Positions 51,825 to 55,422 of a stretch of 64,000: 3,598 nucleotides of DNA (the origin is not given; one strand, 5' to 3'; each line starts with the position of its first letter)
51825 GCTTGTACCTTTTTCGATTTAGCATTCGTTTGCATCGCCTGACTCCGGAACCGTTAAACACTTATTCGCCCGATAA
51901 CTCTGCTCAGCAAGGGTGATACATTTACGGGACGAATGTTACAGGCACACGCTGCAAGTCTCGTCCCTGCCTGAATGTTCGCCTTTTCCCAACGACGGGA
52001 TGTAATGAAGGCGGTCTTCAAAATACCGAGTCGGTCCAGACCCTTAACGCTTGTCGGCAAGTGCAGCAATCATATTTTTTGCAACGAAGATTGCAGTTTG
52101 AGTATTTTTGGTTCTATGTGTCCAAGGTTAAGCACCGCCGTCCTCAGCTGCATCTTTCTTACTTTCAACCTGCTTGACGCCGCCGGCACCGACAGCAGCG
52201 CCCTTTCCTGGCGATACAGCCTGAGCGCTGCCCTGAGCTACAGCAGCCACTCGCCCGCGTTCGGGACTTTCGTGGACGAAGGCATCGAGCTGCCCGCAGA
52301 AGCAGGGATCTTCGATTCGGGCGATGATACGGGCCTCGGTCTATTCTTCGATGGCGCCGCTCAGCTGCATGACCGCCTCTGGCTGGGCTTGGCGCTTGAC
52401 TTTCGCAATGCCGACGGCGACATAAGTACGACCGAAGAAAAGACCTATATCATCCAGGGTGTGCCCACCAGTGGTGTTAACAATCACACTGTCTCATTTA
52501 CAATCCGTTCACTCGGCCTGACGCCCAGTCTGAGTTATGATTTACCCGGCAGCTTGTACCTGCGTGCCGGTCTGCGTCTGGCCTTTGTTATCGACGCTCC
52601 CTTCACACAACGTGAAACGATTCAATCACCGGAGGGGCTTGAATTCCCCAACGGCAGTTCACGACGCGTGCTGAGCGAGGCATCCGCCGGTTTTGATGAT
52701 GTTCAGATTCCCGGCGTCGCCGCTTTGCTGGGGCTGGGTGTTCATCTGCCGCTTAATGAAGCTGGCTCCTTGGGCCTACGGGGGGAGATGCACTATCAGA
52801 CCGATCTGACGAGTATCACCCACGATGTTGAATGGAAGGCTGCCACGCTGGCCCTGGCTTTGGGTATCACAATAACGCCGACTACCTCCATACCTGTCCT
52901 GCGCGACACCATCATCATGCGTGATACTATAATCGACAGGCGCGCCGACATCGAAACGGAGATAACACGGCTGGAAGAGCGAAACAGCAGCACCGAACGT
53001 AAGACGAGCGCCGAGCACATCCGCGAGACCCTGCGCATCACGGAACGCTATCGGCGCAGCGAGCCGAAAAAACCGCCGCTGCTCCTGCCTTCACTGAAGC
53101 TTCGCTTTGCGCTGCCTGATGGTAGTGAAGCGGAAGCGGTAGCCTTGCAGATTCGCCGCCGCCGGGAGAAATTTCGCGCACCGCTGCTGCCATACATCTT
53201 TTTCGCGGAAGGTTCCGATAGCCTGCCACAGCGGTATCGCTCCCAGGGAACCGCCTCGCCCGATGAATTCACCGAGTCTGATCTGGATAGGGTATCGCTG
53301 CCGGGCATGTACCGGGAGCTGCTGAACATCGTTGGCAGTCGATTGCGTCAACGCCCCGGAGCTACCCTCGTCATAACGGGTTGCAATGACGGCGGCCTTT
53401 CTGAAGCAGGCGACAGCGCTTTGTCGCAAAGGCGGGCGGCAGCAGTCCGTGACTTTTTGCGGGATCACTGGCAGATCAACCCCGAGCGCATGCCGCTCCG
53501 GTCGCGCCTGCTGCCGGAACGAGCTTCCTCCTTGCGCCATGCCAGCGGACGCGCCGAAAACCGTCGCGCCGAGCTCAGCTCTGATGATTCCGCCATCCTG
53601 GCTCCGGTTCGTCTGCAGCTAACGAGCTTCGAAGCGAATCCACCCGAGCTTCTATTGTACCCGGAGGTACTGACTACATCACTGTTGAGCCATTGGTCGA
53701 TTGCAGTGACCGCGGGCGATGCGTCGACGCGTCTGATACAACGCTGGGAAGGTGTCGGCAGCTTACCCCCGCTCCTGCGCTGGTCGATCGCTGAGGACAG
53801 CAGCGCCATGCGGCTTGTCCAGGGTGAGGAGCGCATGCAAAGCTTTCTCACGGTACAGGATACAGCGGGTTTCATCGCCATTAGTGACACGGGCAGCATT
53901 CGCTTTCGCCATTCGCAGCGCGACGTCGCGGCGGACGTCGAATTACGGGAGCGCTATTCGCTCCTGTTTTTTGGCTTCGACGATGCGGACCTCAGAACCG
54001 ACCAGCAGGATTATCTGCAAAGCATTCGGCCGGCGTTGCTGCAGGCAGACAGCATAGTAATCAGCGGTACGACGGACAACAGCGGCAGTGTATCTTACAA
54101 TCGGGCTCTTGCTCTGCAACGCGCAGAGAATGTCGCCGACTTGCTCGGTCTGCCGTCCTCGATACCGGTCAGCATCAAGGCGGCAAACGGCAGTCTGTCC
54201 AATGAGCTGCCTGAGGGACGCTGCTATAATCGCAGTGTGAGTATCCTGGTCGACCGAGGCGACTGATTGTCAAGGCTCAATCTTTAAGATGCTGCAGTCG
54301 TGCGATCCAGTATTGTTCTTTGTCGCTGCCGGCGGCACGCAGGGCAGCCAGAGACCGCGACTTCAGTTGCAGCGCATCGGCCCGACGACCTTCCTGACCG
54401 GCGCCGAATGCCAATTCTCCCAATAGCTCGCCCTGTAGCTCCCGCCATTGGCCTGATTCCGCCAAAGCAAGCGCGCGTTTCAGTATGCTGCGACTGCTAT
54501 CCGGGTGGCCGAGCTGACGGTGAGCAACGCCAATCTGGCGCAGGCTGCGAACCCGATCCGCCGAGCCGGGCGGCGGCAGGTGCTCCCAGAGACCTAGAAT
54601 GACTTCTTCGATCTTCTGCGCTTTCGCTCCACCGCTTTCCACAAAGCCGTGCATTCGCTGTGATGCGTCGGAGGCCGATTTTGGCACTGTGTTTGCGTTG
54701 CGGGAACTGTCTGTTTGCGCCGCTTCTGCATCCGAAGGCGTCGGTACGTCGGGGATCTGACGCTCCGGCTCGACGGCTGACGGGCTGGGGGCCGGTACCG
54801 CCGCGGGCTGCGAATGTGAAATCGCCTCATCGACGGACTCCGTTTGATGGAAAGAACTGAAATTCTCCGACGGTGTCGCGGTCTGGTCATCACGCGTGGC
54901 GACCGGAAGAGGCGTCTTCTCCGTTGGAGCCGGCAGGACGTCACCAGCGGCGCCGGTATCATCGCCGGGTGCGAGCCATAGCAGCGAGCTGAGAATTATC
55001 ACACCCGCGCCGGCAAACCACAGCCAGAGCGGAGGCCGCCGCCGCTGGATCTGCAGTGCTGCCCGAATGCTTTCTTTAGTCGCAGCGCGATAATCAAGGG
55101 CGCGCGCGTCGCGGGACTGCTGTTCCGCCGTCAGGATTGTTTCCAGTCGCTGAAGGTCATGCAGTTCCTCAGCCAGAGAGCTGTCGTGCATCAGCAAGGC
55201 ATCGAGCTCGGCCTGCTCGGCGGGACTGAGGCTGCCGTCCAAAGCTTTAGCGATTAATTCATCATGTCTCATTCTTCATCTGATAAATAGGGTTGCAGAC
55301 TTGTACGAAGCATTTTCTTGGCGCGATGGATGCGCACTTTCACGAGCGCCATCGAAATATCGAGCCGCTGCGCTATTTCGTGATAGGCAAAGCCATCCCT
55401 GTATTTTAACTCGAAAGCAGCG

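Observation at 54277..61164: ECF sigma/anti-sigma operon transcribed divergently from a standalone PSCyt1 di-heme lipoprotein, Haem_bd protein, REC-flavoprotein and DoxX: candidate uncharacterised envelope redox-signalling module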

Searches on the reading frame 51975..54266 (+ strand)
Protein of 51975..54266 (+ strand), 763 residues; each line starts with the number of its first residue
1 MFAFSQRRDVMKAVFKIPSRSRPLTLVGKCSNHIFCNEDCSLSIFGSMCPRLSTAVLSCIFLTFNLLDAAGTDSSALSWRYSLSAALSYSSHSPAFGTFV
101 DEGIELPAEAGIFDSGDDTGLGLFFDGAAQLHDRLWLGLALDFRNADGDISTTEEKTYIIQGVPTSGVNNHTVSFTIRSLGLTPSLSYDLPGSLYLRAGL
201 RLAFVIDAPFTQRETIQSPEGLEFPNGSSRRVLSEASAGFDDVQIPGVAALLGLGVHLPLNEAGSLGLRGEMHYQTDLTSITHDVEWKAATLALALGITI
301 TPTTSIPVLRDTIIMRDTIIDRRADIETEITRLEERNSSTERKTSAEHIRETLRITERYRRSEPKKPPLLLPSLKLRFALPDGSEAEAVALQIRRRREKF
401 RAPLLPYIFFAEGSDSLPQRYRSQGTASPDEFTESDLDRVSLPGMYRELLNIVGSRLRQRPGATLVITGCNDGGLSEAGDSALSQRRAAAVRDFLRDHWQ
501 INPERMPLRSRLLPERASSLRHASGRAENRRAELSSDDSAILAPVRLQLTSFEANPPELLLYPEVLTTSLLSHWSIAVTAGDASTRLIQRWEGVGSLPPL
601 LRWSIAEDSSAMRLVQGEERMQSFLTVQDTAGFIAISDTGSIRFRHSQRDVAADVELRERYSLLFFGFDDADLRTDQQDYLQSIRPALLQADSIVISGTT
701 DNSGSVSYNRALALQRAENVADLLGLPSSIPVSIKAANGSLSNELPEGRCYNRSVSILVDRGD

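Call 3: search_protein_families(library=pfam, proteins=[window:51975-54266:+], max_evalue=0.01)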
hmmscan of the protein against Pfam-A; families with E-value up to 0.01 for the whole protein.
window:51975-54266:+ (763 aa): 1 family
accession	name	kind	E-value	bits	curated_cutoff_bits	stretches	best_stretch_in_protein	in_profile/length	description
PF00691.25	OmpA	-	8.7e-14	52.1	27.2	2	665-729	1-68/98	OmpA family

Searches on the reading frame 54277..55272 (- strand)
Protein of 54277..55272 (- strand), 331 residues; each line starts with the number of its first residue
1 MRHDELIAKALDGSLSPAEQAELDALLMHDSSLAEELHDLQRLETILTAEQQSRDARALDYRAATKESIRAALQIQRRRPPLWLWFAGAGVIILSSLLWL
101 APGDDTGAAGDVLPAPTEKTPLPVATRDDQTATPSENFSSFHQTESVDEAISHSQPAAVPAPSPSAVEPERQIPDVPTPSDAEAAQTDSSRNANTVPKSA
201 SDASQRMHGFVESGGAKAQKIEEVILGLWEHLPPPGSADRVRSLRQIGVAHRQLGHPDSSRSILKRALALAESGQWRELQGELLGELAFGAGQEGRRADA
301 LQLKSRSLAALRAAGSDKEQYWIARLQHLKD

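Call 3: search_protein_families(library=pfam, proteins=[window:54277-55272:-], max_evalue=0.01)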
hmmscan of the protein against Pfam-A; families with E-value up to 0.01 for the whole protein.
window:54277-55272:- (331 aa): 1 family
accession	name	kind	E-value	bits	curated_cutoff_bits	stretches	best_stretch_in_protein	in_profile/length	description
PF13424.12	TPR_12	-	0.00015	22.3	30.1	1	229-273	33-77/77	Tetratricopeptide repeat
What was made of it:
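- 54277..55272 (-): Putative single-pass anti-sigma factor: N-terminal cytoplasmic helices, one TM segment at about residues 82-103, a Pro/Ala/Ser-rich linker and a TPR-like C-terminus. TPR_12 hit below cut-off (call 3).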

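Call 4: search_protein_families(library=ncbifam, proteins=[window:54277-55272:-], max_evalue=0.01)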
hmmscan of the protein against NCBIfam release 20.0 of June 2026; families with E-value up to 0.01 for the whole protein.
window:54277-55272:- (331 aa): 1 family
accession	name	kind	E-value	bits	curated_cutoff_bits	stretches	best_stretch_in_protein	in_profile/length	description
NF053720.1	NsdA_fam_reg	subfamily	0.00079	19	75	1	251-323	211-283/432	NsdA family TPR-like regulatory protein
